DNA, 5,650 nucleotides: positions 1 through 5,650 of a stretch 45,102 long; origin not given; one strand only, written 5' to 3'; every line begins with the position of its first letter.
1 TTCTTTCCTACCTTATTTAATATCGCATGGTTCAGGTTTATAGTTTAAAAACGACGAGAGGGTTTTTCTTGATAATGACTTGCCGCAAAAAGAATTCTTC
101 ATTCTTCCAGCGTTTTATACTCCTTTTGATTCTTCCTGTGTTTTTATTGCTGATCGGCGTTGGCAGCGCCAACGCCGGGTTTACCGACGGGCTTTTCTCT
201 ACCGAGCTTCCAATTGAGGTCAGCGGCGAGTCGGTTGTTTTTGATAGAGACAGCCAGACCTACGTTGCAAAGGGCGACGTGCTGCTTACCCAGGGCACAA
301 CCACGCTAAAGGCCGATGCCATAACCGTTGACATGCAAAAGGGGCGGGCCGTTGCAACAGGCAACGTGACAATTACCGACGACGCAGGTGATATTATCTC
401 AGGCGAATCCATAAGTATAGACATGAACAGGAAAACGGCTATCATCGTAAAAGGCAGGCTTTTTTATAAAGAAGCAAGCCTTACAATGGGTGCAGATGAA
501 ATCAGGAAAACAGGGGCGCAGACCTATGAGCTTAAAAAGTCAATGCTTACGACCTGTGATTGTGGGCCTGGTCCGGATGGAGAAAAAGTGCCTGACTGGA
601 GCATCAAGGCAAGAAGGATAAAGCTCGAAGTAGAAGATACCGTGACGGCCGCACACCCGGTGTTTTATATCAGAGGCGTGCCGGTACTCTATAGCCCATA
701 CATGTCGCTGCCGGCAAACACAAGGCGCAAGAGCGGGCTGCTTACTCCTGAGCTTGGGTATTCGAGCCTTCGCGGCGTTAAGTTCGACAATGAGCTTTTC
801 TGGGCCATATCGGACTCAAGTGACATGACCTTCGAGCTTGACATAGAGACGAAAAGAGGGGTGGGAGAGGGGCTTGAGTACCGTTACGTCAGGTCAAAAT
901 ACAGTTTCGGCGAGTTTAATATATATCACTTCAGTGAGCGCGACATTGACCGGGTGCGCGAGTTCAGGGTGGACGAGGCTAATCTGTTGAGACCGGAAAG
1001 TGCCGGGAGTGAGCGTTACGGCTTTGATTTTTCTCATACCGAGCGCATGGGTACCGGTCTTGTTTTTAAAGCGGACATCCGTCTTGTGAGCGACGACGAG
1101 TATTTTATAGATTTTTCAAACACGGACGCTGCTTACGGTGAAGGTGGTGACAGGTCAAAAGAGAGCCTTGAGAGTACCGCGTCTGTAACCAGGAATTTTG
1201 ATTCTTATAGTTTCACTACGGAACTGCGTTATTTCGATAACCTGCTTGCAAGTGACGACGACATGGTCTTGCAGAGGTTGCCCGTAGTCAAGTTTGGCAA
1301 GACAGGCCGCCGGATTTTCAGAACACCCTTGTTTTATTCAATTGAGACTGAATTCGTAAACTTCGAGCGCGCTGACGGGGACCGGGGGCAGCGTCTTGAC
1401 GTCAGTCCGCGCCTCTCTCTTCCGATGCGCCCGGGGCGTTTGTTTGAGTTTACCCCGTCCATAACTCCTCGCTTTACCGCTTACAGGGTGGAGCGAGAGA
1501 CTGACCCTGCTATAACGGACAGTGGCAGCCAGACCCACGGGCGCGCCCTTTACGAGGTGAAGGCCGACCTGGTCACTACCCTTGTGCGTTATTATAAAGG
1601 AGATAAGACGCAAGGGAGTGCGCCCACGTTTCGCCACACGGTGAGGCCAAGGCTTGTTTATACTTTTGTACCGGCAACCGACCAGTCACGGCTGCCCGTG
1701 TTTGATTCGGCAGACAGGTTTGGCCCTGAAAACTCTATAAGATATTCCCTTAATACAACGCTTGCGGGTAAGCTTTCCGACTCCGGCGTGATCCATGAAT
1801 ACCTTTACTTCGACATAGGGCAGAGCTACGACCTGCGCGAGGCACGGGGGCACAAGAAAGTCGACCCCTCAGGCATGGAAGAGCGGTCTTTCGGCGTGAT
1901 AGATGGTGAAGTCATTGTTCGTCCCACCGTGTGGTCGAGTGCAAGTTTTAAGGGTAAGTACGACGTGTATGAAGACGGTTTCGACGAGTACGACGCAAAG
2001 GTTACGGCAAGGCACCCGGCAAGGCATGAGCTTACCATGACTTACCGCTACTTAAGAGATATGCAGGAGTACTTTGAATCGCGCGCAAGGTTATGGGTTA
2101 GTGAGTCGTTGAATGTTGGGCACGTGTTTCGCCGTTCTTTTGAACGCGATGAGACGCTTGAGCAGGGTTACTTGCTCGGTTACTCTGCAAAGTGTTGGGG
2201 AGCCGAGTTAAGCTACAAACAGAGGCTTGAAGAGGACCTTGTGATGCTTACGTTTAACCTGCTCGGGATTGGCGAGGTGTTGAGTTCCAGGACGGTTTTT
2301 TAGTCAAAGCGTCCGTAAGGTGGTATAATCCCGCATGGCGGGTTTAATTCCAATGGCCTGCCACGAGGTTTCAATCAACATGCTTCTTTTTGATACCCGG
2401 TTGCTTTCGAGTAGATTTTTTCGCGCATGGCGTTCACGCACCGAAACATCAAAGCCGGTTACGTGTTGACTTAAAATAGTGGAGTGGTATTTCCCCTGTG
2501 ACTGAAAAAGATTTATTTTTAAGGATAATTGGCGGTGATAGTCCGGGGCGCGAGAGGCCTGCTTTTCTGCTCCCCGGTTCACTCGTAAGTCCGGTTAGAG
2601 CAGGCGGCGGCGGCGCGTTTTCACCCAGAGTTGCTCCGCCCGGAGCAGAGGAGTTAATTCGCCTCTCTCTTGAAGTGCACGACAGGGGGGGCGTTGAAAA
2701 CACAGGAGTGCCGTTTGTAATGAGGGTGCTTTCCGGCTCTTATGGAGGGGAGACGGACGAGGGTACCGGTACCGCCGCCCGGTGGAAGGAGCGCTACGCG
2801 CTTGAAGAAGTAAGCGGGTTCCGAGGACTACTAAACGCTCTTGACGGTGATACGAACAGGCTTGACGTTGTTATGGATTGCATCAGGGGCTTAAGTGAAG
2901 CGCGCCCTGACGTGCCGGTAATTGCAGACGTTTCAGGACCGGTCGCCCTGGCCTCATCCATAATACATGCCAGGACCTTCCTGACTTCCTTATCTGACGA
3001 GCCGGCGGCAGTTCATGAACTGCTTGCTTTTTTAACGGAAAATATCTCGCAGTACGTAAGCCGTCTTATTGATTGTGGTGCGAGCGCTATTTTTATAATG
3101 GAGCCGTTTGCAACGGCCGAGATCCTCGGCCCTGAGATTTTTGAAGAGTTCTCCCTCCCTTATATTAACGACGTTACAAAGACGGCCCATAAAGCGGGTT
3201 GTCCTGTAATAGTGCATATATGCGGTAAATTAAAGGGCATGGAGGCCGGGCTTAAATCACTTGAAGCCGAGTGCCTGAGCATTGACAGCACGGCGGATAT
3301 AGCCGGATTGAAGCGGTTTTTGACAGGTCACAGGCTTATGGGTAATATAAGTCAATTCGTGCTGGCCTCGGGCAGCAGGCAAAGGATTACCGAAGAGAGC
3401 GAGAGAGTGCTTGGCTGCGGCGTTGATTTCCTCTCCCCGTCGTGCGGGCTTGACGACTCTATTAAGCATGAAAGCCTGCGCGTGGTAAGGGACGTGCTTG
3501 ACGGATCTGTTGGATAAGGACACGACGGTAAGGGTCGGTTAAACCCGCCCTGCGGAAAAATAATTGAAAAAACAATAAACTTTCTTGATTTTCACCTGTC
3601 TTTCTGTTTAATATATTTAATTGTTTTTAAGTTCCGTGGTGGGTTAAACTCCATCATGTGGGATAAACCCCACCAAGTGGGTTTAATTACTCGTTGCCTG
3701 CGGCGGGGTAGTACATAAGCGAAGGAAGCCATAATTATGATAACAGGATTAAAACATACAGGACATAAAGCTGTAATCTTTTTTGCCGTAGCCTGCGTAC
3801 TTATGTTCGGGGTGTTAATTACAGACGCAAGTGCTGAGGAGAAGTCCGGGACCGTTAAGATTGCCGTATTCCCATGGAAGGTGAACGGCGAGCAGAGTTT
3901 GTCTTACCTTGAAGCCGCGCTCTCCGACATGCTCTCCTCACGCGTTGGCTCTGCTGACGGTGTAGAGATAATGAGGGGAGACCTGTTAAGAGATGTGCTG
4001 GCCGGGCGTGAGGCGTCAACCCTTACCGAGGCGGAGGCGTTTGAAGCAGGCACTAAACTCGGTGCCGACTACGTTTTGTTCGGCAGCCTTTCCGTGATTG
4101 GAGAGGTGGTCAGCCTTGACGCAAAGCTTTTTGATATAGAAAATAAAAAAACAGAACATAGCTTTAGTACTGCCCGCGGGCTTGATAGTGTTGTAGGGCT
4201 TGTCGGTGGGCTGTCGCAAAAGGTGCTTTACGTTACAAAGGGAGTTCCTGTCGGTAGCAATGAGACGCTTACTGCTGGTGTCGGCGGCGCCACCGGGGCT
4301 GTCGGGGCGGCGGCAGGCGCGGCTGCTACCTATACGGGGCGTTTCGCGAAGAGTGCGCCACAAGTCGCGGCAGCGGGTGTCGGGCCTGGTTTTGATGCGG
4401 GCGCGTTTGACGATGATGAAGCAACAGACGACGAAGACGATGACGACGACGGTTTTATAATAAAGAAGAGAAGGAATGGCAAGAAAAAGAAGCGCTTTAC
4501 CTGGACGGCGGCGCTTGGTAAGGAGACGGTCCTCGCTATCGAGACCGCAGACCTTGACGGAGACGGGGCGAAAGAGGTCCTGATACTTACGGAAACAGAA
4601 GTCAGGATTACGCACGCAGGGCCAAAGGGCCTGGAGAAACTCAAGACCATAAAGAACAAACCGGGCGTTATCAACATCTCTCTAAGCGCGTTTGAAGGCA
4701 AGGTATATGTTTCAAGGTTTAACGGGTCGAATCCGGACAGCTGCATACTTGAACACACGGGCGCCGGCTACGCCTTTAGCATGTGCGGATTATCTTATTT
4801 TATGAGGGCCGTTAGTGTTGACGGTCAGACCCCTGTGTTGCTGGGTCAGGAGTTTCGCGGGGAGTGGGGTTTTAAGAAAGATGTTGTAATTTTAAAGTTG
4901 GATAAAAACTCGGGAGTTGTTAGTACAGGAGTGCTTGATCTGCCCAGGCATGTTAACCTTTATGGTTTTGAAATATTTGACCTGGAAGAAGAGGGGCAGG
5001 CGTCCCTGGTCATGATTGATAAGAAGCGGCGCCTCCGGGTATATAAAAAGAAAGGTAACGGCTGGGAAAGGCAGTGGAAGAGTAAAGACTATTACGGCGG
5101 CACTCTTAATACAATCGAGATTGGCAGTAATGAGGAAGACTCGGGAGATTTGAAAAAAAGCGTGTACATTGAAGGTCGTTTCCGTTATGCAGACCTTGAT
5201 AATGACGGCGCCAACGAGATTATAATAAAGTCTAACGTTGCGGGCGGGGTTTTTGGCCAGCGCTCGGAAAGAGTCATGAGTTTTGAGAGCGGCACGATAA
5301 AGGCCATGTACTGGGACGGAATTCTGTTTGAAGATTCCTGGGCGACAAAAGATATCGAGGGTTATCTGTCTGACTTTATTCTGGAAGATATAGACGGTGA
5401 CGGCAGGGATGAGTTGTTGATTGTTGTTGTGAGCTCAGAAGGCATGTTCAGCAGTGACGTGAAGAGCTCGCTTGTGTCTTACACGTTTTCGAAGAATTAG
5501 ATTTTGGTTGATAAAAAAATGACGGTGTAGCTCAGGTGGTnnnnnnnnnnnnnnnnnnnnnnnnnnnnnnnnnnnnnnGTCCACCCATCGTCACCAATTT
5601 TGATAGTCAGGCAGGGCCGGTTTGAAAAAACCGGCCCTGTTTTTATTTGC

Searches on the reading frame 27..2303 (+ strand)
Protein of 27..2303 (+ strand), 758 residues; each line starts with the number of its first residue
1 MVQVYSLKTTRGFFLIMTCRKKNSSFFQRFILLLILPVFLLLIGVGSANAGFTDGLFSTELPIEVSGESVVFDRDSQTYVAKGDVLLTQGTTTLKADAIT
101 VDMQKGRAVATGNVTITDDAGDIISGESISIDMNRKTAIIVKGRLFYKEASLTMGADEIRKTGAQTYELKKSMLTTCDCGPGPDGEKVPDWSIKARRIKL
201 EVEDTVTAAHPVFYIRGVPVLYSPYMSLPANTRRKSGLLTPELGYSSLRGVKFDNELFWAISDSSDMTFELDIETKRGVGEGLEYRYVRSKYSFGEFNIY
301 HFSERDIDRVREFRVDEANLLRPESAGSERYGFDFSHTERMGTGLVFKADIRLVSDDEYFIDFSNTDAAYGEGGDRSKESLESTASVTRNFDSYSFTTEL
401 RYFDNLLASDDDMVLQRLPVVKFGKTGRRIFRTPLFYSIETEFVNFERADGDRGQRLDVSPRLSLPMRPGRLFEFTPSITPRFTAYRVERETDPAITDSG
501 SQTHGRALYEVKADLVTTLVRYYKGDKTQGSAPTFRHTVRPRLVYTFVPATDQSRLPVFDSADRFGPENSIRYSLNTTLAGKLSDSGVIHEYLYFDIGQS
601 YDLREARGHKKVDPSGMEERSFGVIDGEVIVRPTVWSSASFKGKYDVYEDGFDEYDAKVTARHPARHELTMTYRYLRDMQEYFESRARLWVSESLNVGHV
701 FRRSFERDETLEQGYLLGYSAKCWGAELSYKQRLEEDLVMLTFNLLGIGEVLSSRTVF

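Call 49: search_protein_families(library=pfam, proteins=[window:27-2303:+], max_evalue=1)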
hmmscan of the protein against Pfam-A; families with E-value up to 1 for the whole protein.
window:27-2303:+ (758 aa): 3 families
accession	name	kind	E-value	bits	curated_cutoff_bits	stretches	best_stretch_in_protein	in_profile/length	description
PF04453.20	LptD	-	4.1e-47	161.7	22.4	1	329-685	2-364/384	LPS transport system D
PF19838.5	LptD_2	-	9e-21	74.5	22.5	2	212-423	7-201/464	LptD protein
PF03968.19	LptD_N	-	5.8e-07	30.2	20.4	1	65-159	2-105/113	LptA/(LptD N-terminal domain) LPS transport protein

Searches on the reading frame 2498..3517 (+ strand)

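Call 49: search_protein_families(library=pfam, proteins=[window:2498-3517:+], max_evalue=1)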
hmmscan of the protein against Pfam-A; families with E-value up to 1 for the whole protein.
window:2498-3517:+ (339 aa): 1 family
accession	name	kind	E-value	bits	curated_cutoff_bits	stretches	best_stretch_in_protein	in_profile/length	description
PF01208.23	URO-D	-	2.6e-47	161.9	23.9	1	51-332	50-341/346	Uroporphyrinogen decarboxylase (URO-D)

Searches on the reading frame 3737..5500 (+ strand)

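Call 49: search_protein_families(library=pfam, proteins=[window:3737-5500:+], max_evalue=1)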
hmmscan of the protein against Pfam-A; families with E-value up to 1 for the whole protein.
window:3737-5500:+ (587 aa): 6 families
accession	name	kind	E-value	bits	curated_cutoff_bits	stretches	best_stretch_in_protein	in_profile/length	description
PF13517.12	FG-GAP_3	-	0.00029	21.8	26.9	1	252-282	29-60/61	FG-GAP-like repeat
PF16743.10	PliI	-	0.00035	20.7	27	0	532-566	61-81/123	Periplasmic lysozyme inhibitor of I-type lysozyme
PF25292.1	Beta-prop_CGLA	-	0.0015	18.5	26.8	0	519-562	9-49/316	Lambda-carrageenase beta-propeller domain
PF14812.11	PBP1_TM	-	0.088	13.5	27.8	1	224-256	35-73/85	Transmembrane domain of transglycosylase PBP1 at N-terminal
PF06522.17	B12D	-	0.099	12.5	21.5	1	187-210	11-34/54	NADH-ubiquinone reductase complex 1 MLRQ subunit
PF05818.17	TraT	-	0.69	10.1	31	0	159-226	65-131/214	Enterobacterial TraT complement resistance protein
